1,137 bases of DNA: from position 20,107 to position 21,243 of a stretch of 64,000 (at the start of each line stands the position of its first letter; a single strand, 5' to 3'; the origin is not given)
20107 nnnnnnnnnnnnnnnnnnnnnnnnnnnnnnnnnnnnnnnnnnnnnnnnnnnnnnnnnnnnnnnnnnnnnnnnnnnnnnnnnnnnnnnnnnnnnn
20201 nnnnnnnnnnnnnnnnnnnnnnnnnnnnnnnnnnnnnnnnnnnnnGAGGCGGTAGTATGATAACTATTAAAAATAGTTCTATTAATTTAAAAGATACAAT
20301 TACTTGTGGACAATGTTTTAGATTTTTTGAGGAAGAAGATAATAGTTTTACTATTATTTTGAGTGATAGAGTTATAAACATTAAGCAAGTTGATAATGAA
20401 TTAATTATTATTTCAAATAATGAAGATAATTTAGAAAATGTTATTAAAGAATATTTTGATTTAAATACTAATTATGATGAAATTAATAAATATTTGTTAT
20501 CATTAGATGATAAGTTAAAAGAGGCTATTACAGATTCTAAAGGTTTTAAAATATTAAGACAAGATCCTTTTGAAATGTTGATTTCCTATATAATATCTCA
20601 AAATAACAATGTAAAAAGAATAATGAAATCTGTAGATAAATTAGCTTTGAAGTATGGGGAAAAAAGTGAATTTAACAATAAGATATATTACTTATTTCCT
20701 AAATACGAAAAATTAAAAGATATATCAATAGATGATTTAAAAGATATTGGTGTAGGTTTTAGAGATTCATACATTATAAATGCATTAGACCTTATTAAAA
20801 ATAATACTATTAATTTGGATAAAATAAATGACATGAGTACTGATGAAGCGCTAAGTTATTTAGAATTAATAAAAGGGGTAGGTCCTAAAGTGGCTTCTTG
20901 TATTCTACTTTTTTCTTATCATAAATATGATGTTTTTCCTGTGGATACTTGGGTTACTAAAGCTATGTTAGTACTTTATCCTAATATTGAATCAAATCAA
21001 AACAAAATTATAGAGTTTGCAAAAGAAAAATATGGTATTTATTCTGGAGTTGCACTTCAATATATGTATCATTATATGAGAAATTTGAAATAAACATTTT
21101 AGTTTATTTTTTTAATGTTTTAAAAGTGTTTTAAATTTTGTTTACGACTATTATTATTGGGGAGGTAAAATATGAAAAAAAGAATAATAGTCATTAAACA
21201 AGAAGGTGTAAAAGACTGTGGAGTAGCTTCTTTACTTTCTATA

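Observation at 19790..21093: LexA-controlled divergent promoter with a small membrane protein and a DNA glycosylase as SOS cargo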

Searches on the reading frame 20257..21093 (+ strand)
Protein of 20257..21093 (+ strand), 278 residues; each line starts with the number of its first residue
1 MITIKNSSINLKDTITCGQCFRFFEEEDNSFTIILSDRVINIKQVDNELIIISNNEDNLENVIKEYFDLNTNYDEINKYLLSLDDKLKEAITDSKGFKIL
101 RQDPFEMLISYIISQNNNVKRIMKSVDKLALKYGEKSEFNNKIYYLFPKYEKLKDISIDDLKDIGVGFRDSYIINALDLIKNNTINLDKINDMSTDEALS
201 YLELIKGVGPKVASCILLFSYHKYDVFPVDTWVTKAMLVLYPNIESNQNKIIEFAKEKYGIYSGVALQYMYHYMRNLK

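Call 5: search_protein_families(library=pfam, proteins=[window:20257-21093:+], max_evalue=0.01)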
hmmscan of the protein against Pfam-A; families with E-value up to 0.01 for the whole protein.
window:20257-21093:+ (278 aa): 4 families
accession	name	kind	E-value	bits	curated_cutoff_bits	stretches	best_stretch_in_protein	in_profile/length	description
PF07934.18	OGG_N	-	3.1e-24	85.8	23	1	2-108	2-115/115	8-oxoguanine DNA glycosylase, N-terminal domain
PF00730.31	HhH-GPD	-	5.9e-07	30.2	26.2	1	109-255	1-101/108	HhH-GPD superfamily base excision DNA repair protein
PF00633.29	HHH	-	0.0014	18.8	24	0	202-219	13-30/30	Helix-hairpin-helix motif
PF19508.4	DUF6042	-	0.0057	16.8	26.8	1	80-137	114-170/219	Family of unknown function (DUF6042)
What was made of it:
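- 20257..21093 (+): ogg: Ogg1-type 8-oxoguanine DNA glycosylase/lyase, 278 aa. OGG_N plus HhH-GPD domains (call 5).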

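Call 32: search_solved_structures(query=window:20257-21090:+, show_alignments=2, max_evalue=0.00001)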
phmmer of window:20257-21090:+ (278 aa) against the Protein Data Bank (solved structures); distinct sequences matched with E-value up to 0.00001: 40.
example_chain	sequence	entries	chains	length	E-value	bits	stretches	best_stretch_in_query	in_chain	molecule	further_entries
3f0z_A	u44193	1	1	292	6.4e-69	235.9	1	7-276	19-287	8-oxoguanine-DNA-glycosylase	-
3i0x_A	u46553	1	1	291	1.8e-68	234.4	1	7-276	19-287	8-oxoguanine-DNA-glycosylase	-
3f10_A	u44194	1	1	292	1.9e-68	234.4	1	7-276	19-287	8-oxoguanine-DNA-glycosylase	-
3i0w_A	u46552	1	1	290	1.9e-68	234.4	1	7-276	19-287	8-oxoguanine-DNA-glycosylase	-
4ejy_A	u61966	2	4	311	3.2e-64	220.5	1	8-276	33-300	3-Methyladenine DNA glycosylase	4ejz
5an4_A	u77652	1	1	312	1.1e-23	87.6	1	6-232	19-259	N-GLYCOSYLASE/DNA LYASE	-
1fn7_A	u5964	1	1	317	1.2e-23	87.5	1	6-232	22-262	8-OXOGUANINE DNA GLYCOSYLASE 1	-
10mn_A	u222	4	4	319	1.2e-23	87.5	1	6-232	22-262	N-glycosylase/DNA lyase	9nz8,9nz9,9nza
1hu0_A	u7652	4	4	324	1.3e-23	87.4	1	6-232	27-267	8-OXOGUANINE DNA GLYCOSYLASE 1 | 8-OXOGUANINE DNA GLYCOSYLASE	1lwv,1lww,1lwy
3ih7_A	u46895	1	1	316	1.3e-23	87.4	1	6-232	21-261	N-glycosylase/DNA lyase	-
2noz_A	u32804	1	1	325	1.3e-23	87.4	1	6-232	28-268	N-glycosylase/DNA lyase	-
6rlw_AAA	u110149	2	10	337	1.5e-23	87.2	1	6-232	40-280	N-glycosylase/DNA lyase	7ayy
1ko9_A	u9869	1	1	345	1.6e-23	87.1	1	6-232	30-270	8-oxoguanine DNA glycosylase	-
1m3h_A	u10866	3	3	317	3.7e-23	85.9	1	6-231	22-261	8-Oxoguanine DNA Glycosylase | N-glycosylase/DNA lyase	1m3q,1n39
1ebm_A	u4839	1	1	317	4.3e-23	85.7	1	6-232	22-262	8-OXOGUANINE DNA GLYCOSYLASE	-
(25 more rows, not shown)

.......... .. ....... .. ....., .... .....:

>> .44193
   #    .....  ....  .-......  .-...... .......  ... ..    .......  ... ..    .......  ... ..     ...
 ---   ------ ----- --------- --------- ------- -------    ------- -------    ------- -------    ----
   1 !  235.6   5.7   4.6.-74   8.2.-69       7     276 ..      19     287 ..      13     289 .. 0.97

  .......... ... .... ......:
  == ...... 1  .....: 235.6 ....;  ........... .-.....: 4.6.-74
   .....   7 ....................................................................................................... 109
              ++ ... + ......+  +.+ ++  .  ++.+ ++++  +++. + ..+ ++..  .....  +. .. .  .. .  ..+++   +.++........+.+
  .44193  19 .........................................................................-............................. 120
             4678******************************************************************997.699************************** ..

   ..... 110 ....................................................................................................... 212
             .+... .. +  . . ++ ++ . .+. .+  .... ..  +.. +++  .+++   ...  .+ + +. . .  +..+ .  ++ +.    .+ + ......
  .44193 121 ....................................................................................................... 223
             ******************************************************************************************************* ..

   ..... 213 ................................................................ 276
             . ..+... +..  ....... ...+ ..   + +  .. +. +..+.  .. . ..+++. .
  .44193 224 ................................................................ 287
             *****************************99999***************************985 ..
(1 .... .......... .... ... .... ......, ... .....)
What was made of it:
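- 20257..21093 (+): Full-length match to C. acetobutylicum Ogg, PDB 3F0Z, E 6e-69 (call 32).
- On Ogg1-type 8-oxoguanine glycosylase/lyase: Alignment to 3F0Z and to the Lys-to-Gln mutant 3I0X (call 32).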

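Call 33: search_protein_families(library=ncbifam, proteins=[window:20257-21090:+], max_evalue=0.1)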
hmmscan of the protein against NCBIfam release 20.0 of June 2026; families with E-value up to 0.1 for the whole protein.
window:20257-21090:+ (278 aa): 4 families
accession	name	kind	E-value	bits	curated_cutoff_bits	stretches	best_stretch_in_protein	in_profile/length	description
TIGR00588.1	ogg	subfamily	4.9e-49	167.1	397.85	1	2-269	8-299/310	8-oxoguanine DNA-glycosylase (ogg)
NF053634.1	MonDNAglycDR2438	equivalog_domain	2.3e-10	40.4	400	1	180-235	86-142/219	monofunctional DNA glycosylase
NF007641.0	PRK10308.1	equivalog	0.00014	21.6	229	1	63-236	78-243/285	DNA-3-methyladenine glycosylase 2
TIGR01083.1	nth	equivalog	0.0056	16.4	211.7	0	102-236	25-142/192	endonuclease III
